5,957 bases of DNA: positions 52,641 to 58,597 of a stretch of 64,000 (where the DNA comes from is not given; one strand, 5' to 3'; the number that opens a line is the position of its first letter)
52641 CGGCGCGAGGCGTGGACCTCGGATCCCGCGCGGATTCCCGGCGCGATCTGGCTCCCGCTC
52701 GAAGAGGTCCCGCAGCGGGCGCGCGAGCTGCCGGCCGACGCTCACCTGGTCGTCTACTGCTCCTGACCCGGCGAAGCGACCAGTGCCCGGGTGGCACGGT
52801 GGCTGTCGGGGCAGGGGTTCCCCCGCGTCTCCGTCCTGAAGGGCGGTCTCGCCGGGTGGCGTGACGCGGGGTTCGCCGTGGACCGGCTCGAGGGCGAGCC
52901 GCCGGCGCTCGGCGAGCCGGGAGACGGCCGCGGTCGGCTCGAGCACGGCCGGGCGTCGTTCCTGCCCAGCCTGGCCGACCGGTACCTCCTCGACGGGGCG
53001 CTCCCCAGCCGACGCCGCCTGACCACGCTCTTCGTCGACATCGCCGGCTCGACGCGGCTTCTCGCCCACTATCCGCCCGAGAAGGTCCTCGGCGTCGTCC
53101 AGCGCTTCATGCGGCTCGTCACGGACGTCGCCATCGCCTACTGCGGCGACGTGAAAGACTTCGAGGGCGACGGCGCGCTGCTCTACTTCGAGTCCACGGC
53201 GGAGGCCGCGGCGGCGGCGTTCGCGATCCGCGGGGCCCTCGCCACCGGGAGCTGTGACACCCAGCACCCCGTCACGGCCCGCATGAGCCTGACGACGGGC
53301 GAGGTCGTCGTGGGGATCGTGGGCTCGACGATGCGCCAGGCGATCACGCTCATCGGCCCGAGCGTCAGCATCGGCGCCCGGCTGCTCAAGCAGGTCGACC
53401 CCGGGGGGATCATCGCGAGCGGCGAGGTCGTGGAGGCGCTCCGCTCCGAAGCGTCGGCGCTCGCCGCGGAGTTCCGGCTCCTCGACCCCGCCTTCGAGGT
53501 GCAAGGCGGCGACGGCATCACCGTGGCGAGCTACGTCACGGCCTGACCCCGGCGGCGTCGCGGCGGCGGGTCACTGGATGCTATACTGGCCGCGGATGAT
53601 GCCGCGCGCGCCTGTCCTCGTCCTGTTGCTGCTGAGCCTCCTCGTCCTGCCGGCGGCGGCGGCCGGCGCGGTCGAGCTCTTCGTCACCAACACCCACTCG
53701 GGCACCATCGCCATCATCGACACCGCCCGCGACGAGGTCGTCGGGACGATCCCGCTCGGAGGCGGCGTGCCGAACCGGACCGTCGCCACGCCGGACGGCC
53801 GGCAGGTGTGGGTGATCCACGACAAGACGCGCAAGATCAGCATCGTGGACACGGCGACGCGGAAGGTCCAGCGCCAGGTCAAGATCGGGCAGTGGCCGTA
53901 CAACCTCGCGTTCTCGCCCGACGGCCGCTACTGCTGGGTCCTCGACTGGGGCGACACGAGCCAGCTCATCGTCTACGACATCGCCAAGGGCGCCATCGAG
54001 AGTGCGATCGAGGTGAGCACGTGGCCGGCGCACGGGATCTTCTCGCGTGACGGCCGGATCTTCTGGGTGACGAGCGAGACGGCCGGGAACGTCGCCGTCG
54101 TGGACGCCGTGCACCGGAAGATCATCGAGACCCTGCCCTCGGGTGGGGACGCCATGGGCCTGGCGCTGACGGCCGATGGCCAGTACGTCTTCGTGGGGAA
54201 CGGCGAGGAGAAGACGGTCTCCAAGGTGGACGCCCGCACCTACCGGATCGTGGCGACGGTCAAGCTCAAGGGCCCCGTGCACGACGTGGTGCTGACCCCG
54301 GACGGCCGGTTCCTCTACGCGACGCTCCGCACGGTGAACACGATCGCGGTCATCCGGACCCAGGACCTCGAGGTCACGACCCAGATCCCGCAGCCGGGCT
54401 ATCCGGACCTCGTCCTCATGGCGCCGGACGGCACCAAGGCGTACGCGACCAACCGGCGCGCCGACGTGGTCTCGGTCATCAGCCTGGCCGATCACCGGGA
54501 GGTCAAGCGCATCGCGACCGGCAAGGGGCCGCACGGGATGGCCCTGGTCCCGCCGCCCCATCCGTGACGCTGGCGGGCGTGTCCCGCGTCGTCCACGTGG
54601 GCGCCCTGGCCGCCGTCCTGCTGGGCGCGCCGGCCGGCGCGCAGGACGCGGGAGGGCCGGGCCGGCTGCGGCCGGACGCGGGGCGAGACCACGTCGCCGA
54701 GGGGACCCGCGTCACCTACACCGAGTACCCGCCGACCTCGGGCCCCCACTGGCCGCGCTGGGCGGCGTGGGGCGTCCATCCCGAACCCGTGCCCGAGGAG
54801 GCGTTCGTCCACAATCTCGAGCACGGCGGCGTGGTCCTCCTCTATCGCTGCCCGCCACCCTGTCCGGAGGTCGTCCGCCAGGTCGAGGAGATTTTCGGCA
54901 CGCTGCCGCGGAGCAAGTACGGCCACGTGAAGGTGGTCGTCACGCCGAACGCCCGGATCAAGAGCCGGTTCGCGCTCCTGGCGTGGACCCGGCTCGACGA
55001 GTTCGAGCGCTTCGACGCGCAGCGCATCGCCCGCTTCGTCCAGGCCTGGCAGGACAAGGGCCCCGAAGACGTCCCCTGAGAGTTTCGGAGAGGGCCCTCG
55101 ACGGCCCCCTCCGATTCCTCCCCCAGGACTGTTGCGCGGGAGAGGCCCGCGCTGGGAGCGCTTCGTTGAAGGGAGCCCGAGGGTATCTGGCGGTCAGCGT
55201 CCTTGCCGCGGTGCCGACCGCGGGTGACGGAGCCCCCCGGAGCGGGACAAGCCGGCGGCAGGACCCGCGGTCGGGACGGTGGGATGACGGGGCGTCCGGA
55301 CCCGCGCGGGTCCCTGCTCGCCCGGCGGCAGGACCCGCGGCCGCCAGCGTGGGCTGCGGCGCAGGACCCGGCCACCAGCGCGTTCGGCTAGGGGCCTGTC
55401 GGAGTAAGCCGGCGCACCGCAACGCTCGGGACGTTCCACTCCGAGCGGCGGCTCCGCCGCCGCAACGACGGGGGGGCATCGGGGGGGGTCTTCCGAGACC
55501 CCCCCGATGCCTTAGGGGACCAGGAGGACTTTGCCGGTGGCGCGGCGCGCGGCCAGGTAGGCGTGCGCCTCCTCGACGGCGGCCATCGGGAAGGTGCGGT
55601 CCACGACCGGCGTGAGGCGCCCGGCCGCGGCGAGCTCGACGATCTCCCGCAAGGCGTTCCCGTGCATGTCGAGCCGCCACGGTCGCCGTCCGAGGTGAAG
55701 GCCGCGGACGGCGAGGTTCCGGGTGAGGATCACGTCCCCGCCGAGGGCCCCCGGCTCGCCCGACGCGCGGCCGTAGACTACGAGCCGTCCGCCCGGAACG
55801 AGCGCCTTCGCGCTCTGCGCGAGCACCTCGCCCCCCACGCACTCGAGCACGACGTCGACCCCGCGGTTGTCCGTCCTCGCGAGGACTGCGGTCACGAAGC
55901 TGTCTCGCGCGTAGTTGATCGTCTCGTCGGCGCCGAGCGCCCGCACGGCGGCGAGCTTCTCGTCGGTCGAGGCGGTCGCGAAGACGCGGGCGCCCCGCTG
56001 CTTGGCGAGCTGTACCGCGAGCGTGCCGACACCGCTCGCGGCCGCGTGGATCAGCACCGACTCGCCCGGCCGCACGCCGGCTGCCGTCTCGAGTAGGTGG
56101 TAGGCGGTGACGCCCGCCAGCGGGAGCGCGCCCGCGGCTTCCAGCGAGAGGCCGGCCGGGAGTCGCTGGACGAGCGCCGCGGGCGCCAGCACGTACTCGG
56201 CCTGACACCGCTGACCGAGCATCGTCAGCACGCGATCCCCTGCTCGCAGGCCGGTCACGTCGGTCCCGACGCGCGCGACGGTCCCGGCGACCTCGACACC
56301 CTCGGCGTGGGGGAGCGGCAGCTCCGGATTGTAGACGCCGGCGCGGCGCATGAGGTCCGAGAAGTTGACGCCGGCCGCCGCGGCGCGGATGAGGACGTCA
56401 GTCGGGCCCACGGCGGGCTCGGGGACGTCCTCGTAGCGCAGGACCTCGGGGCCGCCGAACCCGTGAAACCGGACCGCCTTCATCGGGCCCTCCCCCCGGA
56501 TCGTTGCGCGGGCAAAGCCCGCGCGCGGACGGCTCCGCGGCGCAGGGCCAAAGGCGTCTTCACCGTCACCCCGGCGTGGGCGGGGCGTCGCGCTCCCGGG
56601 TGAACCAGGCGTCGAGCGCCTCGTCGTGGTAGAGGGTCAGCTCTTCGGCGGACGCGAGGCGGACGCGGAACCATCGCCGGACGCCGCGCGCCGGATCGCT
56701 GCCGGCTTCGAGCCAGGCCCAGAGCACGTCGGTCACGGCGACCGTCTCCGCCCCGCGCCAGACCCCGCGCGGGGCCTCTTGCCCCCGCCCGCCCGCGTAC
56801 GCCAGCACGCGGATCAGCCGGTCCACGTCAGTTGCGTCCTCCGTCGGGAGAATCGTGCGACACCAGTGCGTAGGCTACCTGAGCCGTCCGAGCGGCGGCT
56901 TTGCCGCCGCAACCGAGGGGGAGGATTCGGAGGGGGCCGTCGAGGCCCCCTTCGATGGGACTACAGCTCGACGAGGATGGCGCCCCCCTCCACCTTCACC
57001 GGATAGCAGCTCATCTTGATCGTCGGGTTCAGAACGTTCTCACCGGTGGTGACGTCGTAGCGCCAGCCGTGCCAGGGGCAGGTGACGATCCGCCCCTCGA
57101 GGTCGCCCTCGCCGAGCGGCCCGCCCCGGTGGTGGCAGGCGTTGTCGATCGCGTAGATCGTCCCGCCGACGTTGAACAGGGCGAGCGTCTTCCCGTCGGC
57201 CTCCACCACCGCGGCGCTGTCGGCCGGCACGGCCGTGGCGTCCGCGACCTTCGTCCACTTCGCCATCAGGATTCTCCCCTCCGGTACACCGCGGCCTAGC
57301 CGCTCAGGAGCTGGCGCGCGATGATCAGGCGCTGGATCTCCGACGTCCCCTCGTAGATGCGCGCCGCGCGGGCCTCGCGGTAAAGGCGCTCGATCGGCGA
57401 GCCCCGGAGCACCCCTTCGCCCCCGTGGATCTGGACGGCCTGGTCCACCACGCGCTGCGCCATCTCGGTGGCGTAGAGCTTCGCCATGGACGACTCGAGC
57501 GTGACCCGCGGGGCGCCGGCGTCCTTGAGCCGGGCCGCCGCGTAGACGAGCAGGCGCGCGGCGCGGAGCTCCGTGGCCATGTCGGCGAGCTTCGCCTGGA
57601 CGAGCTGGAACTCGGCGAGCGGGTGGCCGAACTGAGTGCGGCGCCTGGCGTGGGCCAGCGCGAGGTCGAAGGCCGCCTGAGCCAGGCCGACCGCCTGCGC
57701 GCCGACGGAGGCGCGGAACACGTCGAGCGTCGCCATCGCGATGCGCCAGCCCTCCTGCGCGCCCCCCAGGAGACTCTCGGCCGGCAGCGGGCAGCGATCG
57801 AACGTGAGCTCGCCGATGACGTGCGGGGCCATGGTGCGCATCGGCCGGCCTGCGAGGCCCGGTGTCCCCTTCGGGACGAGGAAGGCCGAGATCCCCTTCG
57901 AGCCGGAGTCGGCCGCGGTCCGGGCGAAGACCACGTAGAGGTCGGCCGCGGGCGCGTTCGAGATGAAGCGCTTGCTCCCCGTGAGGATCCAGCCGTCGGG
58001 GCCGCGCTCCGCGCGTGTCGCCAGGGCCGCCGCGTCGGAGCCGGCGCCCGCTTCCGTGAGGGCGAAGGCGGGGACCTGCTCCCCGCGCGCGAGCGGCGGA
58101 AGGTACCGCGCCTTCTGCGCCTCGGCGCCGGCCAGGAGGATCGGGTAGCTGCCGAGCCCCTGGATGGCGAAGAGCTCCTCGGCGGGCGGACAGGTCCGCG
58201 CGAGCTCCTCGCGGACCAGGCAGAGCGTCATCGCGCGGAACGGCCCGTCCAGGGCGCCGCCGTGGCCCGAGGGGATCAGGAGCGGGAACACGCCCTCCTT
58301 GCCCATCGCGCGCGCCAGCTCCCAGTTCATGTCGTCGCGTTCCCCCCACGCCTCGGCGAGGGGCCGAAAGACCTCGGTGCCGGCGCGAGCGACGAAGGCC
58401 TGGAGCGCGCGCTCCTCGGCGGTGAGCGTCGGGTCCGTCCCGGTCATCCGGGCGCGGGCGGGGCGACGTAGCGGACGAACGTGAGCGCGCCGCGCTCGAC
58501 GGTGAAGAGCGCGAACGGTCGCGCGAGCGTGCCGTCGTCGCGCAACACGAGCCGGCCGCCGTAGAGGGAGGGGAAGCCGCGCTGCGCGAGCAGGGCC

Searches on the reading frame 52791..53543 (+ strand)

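Call 60: search_protein_families(library=pfam, proteins=[window:52791-53543:+], max_evalue=0.001)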
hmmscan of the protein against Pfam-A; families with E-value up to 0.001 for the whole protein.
window:52791-53543:+ (251 aa): 1 family
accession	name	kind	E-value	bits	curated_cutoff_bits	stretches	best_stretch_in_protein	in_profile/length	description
PF00211.25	Guanylate_cyc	-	1.2e-06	28.7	21.9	1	76-222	8-160/183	Adenylate and Guanylate cyclase catalytic domain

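Call 63: search_protein_families(library=padloc, proteins=[window:52791-53543:+], max_evalue=0.01)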
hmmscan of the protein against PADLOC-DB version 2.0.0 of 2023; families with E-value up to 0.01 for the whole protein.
window:52791-53543:+ (251 aa): 10 families
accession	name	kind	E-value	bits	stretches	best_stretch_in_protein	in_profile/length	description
PDLC02367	PycC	-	7.5e-12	43.2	1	77-222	44-197/226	-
PDLC02370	PycC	-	3.6e-11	41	1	78-149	83-152/340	-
PDLC00734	PycC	-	4.3e-11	40.5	1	73-223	186-350/374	Pycsar cyclase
PDLC00764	PycC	-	4.9e-09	33.6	1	77-143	95-161/449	Pycsar cyclase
PDLC02369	PycC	-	7e-08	30.3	1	77-223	47-197/248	-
PDLC00765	PycC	-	7.1e-07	26.6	1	78-223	259-418/477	Pycsar cyclase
PDLC00767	PycC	-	1.2e-06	26.1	1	79-140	95-156/337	Pycsar cyclase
PDLC00761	PycC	-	3.8e-06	24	1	79-140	108-169/438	Pycsar cyclase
PDLC00766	PycC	-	2.1e-05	22.1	1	77-198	44-176/232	Pycsar cyclase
PDLC00763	PycC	-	0.0021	15.5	1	78-146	55-123/268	Pycsar cyclase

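Call 64: search_protein_families(library=ncbifam, proteins=[window:52791-53543:+], max_evalue=0.001)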
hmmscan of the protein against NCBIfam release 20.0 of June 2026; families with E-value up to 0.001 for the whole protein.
window:52791-53543:+ (251 aa): 1 family
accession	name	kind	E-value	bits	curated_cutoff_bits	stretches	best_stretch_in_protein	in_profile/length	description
NF058673.1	LipAdnlyCyLipJMY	equivalog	0.00063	18.6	800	1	73-216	291-421/449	bifunctional lipase/adenylate cyclase LipJ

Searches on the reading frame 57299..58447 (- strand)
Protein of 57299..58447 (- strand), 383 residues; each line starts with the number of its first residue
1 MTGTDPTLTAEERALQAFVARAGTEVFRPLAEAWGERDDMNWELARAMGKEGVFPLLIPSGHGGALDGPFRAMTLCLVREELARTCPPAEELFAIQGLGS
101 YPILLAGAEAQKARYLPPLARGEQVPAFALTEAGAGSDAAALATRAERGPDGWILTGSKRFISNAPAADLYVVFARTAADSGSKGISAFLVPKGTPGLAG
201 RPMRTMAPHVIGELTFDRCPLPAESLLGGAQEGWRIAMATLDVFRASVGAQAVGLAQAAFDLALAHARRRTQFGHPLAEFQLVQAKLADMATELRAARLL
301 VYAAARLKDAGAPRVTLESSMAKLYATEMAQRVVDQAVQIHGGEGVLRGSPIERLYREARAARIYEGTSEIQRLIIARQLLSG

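Call 79: search_protein_families(library=pfam, proteins=[window:57299-58447:-], max_evalue=0.0001)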
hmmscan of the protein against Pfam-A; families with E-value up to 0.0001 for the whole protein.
window:57299-58447:- (383 aa): 5 families
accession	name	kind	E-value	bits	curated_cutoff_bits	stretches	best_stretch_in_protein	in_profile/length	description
PF00441.29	Acyl-CoA_dh_1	-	6.6e-57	192.3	22.4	1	232-381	2-150/150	Acyl-CoA dehydrogenase, C-terminal domain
PF08028.16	Acyl-CoA_dh_2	-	2.6e-26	92.9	22.7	1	248-369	3-133/134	Acyl-CoA dehydrogenase, C-terminal domain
PF02770.24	Acyl-CoA_dh_M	-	1.4e-22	80.1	33.3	1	127-219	1-97/97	Acyl-CoA dehydrogenase, middle domain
PF02771.21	Acyl-CoA_dh_N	-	4.8e-21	75.7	22.9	1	9-123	1-113/113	Acyl-CoA dehydrogenase, N-terminal domain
PF22924.1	ACOX_C_alpha1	-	3.6e-06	27.3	27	1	308-381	96-169/169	Acyl-CoA oxidase, C-alpha1 domain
